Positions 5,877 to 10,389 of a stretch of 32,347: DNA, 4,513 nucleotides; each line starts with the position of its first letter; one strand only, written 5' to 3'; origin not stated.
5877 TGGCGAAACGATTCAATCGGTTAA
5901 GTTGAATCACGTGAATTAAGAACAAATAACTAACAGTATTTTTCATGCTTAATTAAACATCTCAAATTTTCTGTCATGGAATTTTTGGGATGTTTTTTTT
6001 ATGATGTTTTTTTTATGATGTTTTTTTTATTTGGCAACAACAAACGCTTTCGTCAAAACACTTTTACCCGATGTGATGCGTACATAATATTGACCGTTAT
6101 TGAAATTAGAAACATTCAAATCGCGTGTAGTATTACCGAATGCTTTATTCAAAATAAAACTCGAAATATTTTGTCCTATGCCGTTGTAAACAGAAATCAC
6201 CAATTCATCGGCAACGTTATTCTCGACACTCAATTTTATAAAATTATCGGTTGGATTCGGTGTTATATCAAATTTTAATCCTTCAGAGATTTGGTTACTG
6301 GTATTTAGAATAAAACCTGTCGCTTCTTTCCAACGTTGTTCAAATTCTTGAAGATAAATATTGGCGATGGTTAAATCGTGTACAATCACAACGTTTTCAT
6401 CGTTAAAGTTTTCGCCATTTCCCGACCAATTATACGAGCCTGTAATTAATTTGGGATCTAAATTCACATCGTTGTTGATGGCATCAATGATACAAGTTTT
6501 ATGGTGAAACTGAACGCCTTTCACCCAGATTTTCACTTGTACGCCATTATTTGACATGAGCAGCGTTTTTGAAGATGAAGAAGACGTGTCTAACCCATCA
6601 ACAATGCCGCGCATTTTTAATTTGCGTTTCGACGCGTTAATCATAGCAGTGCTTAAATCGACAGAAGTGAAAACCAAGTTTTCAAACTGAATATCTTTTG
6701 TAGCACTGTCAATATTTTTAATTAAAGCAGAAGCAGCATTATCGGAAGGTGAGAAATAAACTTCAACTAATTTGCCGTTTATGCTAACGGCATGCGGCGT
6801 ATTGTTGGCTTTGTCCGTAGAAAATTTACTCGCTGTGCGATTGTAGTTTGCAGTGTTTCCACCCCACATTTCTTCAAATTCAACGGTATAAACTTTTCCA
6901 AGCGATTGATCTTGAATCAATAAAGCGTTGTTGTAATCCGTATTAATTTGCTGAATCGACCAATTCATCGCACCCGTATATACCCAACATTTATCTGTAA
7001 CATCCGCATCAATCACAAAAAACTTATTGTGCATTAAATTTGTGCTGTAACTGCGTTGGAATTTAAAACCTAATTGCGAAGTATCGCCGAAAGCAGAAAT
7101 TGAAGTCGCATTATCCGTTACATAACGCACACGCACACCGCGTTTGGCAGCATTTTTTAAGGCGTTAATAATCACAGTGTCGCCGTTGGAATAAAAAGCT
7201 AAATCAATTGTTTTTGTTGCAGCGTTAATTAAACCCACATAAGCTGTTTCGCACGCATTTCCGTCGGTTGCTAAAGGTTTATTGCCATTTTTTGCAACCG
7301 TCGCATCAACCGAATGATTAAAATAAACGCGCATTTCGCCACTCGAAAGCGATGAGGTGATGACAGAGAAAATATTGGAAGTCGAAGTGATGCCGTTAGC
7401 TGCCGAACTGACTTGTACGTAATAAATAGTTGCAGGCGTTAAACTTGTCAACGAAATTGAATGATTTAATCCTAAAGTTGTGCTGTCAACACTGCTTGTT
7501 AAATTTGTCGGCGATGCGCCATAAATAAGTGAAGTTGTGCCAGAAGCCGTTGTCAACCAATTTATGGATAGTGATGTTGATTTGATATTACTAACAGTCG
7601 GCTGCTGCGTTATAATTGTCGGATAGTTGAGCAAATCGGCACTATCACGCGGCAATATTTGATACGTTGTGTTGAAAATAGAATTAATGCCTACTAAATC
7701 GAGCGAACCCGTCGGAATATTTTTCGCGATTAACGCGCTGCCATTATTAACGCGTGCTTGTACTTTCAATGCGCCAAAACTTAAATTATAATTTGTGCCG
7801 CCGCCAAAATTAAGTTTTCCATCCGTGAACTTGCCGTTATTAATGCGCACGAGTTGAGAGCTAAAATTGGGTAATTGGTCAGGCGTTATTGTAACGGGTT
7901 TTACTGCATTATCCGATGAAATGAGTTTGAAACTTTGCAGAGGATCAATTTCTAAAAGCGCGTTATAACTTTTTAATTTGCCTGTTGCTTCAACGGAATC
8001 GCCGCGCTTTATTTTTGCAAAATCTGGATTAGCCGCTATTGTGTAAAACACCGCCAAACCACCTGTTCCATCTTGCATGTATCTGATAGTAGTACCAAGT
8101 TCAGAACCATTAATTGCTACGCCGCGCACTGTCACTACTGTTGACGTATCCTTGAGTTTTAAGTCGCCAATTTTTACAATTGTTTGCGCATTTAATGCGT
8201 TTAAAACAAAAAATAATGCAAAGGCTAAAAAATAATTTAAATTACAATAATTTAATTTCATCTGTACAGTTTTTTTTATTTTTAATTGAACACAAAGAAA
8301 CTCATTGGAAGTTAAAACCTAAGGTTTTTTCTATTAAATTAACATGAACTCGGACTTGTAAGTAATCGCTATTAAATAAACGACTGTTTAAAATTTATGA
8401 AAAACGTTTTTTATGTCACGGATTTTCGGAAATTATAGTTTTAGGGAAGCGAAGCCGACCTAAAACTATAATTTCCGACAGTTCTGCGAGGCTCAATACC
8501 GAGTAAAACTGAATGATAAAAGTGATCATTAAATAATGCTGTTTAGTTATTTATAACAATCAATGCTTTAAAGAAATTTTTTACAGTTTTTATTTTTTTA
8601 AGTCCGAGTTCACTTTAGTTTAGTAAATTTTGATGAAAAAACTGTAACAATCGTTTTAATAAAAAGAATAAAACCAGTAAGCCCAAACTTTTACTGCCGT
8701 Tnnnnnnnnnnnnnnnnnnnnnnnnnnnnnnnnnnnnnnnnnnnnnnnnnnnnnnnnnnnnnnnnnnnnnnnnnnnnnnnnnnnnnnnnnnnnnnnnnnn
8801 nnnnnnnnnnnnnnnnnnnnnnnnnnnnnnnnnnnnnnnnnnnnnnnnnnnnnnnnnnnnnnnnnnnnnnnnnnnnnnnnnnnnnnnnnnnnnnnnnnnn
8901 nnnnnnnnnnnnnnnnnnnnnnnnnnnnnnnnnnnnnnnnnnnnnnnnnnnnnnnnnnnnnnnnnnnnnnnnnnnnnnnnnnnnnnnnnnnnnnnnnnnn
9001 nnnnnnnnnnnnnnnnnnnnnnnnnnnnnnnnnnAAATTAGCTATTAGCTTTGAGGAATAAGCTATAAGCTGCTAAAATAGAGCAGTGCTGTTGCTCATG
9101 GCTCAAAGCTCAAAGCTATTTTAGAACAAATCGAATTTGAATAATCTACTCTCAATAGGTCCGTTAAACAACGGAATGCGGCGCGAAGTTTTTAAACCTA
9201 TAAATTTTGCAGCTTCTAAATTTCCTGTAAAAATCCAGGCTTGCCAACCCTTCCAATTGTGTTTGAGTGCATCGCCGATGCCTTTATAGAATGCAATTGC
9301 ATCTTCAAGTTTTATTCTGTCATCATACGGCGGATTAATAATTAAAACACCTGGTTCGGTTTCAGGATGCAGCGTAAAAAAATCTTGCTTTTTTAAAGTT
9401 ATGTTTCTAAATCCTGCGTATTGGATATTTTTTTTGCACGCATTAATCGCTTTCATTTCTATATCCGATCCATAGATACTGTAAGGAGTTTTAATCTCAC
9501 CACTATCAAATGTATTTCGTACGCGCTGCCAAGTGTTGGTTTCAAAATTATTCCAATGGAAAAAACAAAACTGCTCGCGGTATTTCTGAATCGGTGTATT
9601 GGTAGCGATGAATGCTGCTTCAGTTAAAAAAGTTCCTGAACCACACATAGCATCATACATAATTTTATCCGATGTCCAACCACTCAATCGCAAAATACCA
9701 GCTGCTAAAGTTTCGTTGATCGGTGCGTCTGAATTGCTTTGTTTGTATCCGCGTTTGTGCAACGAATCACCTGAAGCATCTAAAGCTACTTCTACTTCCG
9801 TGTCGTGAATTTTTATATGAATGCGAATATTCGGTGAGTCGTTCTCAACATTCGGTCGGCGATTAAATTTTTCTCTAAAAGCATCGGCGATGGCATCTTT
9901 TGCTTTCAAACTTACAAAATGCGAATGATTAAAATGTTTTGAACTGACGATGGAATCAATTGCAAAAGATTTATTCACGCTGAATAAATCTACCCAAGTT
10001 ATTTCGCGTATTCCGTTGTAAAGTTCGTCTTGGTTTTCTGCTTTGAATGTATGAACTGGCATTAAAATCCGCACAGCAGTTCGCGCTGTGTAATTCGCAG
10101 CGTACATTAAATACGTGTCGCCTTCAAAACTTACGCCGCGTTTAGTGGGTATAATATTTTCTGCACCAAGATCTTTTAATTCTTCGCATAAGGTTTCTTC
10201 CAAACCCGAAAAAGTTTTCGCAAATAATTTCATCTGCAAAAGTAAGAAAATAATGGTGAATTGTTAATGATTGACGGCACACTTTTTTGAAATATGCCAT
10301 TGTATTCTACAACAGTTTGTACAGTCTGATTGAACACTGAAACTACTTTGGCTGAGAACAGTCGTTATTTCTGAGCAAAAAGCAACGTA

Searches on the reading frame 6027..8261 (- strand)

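Call 6: search_protein_families(library=pfam, proteins=[window:6027-8261:-], max_evalue=0.001)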
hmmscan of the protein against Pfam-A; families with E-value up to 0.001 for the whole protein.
window:6027-8261:- (744 aa): 5 families
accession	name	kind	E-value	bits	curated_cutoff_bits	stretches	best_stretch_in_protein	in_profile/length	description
PF13091.12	PLDc_2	-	1.5e-39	135.3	27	2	513-644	1-132/132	PLD-like domain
PF18942.5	DUF5689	-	6.8e-11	42.9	28.6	1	111-209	112-216/217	Family of unknown function (DUF5689)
PF18962.6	Por_Secre_tail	-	1.1e-10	42.1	27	1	668-742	3-75/75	Secretion system C-terminal sorting domain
PF16656.11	Pur_ac_phosph_N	-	6.8e-08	33.4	30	1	222-301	7-92/93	Purple acid Phosphatase, N-terminal domain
PF00041.27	fn3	-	0.00048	20.7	25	0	220-292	5-75/84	Fibronectin type III domain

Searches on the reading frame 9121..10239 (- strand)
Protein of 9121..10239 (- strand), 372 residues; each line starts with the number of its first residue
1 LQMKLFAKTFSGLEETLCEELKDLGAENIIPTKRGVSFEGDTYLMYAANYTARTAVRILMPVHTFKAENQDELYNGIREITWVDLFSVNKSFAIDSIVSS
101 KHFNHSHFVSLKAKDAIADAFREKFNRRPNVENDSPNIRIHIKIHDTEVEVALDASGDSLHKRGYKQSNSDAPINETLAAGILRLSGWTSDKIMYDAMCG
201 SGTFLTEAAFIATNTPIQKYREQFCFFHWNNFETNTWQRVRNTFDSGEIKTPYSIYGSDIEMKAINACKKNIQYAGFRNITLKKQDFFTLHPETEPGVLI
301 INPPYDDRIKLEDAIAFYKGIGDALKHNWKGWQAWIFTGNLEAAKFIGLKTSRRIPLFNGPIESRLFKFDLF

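Call 6: search_protein_families(library=pfam, proteins=[window:9121-10239:-], max_evalue=0.001)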
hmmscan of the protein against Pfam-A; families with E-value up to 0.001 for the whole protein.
window:9121-10239:- (372 aa): 5 families
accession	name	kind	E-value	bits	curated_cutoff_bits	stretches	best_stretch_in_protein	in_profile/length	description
PF01170.24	UPF0020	-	2.5e-40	138.8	22.3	1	163-365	1-194/197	RMKL-like, methyltransferase domain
PF02926.22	THUMP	-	3.2e-17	63.1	20.6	1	68-154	2-84/84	THUMP domain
PF22020.1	RlmL_1st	-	1.4e-15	57.4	27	1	4-59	1-55/55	RlmL ferredoxin-like domain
PF13847.12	Methyltransf_31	-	4.9e-05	23.5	27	0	252-291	28-67/145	Methyltransferase domain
PF05175.20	MTS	-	0.00052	20.1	23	0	254-316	57-119/170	Methyltransferase small domain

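Call 31: find_encoding_contigs(protein=window:9121-10239:-, flank=10000, max_places=8)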
Protein window:9121-10239:- (372 aa): no gene with exactly this product is on record in the collection.

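Call 32: find_encoding_contigs(protein=window:9121-10233:-, flank=10000, max_places=8)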
Protein window:9121-10233:- (370 aa): 5 contigs read that carry it; 4 places shown.
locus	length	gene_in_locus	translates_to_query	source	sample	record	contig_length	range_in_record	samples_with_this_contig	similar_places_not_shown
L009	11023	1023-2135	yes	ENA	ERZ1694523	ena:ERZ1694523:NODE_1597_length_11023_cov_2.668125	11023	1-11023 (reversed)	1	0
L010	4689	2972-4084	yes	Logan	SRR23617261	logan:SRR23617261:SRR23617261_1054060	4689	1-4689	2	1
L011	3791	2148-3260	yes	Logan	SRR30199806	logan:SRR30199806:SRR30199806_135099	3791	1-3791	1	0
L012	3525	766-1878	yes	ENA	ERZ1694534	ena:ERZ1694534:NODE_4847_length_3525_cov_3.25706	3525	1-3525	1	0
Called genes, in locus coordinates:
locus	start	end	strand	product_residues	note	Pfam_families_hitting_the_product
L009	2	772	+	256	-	?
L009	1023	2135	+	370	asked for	PF22020:RlmL_1st, PF02926:THUMP, PF01170:UPF0020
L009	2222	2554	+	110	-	-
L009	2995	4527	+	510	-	PF18942:DUF5689, PF16656:Pur_ac_phosph_N, PF13091:PLDc_2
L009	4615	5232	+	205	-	PF13091:PLDc_2, PF18962:Por_Secre_tail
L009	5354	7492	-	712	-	PF14224:DUF4331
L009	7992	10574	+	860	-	PF01804:Penicil_amidase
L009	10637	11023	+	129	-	?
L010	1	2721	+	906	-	?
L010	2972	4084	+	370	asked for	PF22020:RlmL_1st, PF02926:THUMP, PF01170:UPF0020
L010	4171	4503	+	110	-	-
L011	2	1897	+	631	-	?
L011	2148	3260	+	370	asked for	PF22020:RlmL_1st, PF02926:THUMP, PF01170:UPF0020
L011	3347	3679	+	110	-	-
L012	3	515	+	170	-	?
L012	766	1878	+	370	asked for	PF22020:RlmL_1st, PF02926:THUMP, PF01170:UPF0020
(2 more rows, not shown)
